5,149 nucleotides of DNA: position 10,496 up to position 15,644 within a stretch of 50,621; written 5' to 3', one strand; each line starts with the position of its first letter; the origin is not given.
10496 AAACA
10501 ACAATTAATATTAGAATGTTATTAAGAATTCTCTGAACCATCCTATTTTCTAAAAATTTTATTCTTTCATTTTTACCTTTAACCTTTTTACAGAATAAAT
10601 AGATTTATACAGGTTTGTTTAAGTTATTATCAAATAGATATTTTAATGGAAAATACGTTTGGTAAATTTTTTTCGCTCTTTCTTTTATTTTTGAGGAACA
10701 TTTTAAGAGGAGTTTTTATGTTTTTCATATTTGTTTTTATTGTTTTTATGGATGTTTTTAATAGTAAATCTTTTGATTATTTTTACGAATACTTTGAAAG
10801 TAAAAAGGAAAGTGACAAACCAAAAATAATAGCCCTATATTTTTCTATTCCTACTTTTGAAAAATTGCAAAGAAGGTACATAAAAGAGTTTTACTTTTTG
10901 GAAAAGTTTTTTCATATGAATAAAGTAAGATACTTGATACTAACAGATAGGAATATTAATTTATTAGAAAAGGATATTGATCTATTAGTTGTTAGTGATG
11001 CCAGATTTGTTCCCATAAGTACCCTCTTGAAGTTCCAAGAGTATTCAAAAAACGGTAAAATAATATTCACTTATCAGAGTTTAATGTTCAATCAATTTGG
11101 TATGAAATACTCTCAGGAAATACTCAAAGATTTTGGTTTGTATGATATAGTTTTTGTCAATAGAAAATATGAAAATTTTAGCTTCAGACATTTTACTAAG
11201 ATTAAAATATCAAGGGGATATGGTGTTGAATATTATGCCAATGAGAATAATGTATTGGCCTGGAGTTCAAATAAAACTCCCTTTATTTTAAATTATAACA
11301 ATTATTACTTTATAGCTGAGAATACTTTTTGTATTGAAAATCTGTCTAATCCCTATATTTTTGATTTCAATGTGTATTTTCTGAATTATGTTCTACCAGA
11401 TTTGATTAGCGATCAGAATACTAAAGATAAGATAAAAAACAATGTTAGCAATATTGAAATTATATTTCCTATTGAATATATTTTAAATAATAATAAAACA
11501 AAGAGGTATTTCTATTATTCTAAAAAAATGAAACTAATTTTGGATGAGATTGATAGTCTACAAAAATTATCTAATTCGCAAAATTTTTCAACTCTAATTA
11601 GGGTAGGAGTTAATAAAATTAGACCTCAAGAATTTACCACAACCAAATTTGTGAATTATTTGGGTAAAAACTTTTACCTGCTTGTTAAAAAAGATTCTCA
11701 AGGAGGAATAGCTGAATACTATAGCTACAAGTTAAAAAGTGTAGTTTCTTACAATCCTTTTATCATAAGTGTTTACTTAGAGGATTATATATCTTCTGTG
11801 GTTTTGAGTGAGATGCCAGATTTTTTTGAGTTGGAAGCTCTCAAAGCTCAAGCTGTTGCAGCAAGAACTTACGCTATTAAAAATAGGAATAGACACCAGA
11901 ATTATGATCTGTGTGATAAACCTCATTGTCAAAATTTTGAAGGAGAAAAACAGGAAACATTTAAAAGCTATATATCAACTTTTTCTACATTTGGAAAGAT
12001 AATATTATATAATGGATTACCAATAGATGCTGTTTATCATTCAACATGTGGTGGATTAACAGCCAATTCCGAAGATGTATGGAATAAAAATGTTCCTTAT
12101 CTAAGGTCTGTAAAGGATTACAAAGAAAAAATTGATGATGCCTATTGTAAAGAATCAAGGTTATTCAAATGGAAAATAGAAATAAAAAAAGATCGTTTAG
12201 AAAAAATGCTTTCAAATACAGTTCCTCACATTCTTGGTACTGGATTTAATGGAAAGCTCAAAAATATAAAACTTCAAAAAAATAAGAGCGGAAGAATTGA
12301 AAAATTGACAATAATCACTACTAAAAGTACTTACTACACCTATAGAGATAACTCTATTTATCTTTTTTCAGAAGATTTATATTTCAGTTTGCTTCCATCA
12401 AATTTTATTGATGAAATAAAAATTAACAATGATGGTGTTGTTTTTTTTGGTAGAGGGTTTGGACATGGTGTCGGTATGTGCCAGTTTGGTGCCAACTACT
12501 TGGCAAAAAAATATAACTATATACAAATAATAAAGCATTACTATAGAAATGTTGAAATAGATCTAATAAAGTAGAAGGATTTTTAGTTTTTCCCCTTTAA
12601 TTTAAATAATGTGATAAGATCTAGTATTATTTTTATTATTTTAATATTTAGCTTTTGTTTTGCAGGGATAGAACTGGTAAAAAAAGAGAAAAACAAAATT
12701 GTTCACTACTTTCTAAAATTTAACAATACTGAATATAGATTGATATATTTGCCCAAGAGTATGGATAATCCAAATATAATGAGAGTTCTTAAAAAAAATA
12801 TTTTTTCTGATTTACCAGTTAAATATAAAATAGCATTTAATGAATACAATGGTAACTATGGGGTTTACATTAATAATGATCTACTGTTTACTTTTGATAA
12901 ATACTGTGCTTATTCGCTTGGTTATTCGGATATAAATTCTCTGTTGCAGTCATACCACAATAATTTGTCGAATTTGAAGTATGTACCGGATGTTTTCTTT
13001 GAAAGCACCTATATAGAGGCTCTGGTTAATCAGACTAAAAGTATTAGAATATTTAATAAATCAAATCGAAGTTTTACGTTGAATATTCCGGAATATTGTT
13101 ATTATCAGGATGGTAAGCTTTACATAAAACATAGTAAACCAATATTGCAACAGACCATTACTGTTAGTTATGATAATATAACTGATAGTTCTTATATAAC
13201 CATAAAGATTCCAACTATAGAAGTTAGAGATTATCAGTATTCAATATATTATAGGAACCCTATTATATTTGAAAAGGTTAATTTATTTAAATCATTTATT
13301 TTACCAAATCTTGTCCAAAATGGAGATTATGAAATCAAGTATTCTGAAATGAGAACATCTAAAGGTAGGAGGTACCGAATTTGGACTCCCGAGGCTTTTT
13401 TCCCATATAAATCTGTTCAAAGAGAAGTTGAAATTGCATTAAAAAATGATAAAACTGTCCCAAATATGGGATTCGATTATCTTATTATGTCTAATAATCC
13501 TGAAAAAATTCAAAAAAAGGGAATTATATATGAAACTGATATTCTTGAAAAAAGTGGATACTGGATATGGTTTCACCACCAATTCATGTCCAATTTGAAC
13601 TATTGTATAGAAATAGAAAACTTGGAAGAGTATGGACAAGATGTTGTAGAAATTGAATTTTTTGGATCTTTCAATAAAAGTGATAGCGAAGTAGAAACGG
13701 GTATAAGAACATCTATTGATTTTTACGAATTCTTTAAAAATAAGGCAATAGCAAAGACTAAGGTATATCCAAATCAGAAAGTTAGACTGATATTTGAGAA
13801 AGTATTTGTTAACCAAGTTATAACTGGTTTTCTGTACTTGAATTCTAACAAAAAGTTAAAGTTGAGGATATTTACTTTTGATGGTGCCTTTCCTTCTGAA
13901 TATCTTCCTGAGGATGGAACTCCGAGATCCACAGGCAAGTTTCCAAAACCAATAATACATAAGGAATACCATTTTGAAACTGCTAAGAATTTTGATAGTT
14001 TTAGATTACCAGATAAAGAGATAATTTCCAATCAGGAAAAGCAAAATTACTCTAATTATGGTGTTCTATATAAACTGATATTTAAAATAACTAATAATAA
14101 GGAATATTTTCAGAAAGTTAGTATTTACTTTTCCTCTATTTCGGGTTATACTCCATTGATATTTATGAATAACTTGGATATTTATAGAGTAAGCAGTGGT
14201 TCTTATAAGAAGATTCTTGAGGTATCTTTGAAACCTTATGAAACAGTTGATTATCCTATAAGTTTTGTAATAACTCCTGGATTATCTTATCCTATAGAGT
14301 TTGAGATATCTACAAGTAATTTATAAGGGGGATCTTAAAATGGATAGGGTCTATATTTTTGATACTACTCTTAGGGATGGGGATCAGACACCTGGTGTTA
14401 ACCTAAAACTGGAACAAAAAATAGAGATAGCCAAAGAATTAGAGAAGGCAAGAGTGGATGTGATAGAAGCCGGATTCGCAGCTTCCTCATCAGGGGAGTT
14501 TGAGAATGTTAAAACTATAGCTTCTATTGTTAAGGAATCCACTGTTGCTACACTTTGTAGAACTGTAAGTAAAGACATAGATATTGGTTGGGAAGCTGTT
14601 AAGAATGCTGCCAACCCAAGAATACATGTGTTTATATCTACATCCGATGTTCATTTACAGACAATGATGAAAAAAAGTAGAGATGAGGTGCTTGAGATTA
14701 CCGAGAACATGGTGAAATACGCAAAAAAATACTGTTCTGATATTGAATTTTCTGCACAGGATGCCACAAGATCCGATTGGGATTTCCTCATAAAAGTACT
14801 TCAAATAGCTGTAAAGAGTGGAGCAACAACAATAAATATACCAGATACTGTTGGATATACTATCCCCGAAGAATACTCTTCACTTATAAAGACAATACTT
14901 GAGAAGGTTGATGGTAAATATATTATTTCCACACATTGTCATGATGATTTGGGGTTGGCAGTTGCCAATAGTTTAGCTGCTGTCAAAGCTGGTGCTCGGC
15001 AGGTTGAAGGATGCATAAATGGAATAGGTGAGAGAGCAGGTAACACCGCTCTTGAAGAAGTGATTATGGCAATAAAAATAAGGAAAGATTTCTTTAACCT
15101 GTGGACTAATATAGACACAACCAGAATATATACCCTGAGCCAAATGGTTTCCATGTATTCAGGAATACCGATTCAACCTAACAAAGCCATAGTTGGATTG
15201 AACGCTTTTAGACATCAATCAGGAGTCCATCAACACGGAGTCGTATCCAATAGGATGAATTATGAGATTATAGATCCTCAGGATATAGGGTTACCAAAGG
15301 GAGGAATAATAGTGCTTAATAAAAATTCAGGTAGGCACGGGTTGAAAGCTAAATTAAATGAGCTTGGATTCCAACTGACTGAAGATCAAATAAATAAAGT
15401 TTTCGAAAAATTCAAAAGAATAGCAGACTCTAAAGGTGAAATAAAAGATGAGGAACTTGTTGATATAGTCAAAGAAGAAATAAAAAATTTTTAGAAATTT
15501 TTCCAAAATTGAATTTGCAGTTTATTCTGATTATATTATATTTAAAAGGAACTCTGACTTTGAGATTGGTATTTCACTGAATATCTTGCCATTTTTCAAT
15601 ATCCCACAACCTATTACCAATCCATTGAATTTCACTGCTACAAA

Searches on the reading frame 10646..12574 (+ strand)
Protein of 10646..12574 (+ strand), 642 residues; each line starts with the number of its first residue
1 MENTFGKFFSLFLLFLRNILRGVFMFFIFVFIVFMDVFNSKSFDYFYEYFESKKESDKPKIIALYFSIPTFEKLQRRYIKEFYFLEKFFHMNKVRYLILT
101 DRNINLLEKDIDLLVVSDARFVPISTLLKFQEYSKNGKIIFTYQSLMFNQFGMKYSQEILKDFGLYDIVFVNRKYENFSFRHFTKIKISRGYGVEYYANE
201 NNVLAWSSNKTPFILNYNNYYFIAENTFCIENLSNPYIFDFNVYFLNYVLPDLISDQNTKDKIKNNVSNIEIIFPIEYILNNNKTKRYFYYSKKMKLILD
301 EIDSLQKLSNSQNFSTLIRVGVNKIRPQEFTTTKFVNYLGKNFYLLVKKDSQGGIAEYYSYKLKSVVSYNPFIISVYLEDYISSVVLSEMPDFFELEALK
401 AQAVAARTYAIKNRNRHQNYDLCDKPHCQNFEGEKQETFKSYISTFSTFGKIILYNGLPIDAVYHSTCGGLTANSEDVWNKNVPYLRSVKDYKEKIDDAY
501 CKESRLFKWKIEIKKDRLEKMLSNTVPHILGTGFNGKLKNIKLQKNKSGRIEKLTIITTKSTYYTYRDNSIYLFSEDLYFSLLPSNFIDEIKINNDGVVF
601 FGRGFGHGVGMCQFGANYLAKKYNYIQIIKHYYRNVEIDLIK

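Call 7: search_protein_families(library=ncbifam, proteins=[window:10646-12574:+], max_evalue=0.00001)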
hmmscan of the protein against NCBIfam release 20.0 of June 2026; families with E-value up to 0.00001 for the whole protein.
window:10646-12574:+ (642 aa): 2 families
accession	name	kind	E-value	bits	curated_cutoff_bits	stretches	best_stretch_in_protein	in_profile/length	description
TIGR02669.1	SpoIID_LytB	domain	1.2e-63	215.6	83.3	1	373-639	3-269/270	SpoIID/LytB domain-containing protein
TIGR02870.1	spore_II_D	equivalog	3.6e-53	180.8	234.75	1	368-639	64-336/338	stage II sporulation protein D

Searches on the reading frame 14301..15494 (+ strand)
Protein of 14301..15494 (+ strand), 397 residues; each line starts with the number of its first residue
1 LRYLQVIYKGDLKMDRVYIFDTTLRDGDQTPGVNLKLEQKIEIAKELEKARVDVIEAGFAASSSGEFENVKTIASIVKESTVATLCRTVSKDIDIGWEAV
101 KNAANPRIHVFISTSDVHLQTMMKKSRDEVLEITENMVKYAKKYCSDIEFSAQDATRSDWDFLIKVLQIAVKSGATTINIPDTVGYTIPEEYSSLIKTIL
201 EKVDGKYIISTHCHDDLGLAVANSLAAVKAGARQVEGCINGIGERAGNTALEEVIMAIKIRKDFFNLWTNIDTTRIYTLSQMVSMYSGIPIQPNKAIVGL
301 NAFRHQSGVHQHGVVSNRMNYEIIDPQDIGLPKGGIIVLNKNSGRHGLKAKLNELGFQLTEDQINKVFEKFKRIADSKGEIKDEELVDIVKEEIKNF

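Call 7: search_protein_families(library=ncbifam, proteins=[window:14301-15494:+], max_evalue=0.00001)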
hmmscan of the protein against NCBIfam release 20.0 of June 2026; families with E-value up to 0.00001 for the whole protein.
window:14301-15494:+ (397 aa): 26 families (the best 25 are shown)
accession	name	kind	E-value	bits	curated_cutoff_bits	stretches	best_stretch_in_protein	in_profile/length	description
NF002086.0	PRK00915.1-3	equivalog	4.3e-178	593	532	1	13-395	3-386/516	2-isopropylmalate synthase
TIGR00973.1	leuA_bact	equivalog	5.1e-168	559.6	598.7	1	16-395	1-381/494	2-isopropylmalate synthase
NF002087.0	PRK00915.1-4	equivalog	1.4e-163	545.2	729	1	13-393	3-385/516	2-isopropylmalate synthase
NF002088.0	PRK00915.1-5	equivalog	1.9e-159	531.4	697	1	14-393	1-381/514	2-isopropylmalate synthase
NF002084.0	PRK00915.1-1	equivalog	4e-146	487.6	748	1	14-388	2-377/523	2-isopropylmalate synthase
NF002085.0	PRK00915.1-2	subfamily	1.1e-130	436.8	517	1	13-394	10-380/504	2-isopropylmalate synthase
TIGR02090.1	LEU1_arch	subfamily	7.9e-124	413.4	484.75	1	17-390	1-363/363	isopropylmalate/citramalate/homocitrate synthases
NF041069.1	IPMS_Sufob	equivalog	3.3e-121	405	600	1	17-394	1-369/371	isopropylmalate synthase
TIGR02660.1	nifV_homocitr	equivalog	2.4e-92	310.1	462.9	1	17-389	2-364/365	homocitrate synthase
TIGR02146.1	LysS_fung_arch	equivalog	2.5e-87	293.3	413.55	1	19-373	1-344/344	homocitrate synthase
NF042434.1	IPMS_Lepto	equivalog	1.6e-79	267.6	500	1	15-379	4-374/374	2-isopropylmalate synthase LeuA2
TIGR00977.1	citramal_synth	equivalog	3.3e-60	203.9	450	1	17-374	2-365/526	citramalate synthase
NF042433.1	CitmalDyn_Leptosp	equivalog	4.4e-51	174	950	1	15-390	6-380/514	(R)-citramalate synthase CimA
NF002991.1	PRK03739.1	subfamily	2.5e-39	135.4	455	1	22-393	32-432/550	2-isopropylmalate synthase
TIGR00970.1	leuA_yeast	equivalog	3.1e-31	108.6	697.4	1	21-393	31-437/564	2-isopropylmalate synthase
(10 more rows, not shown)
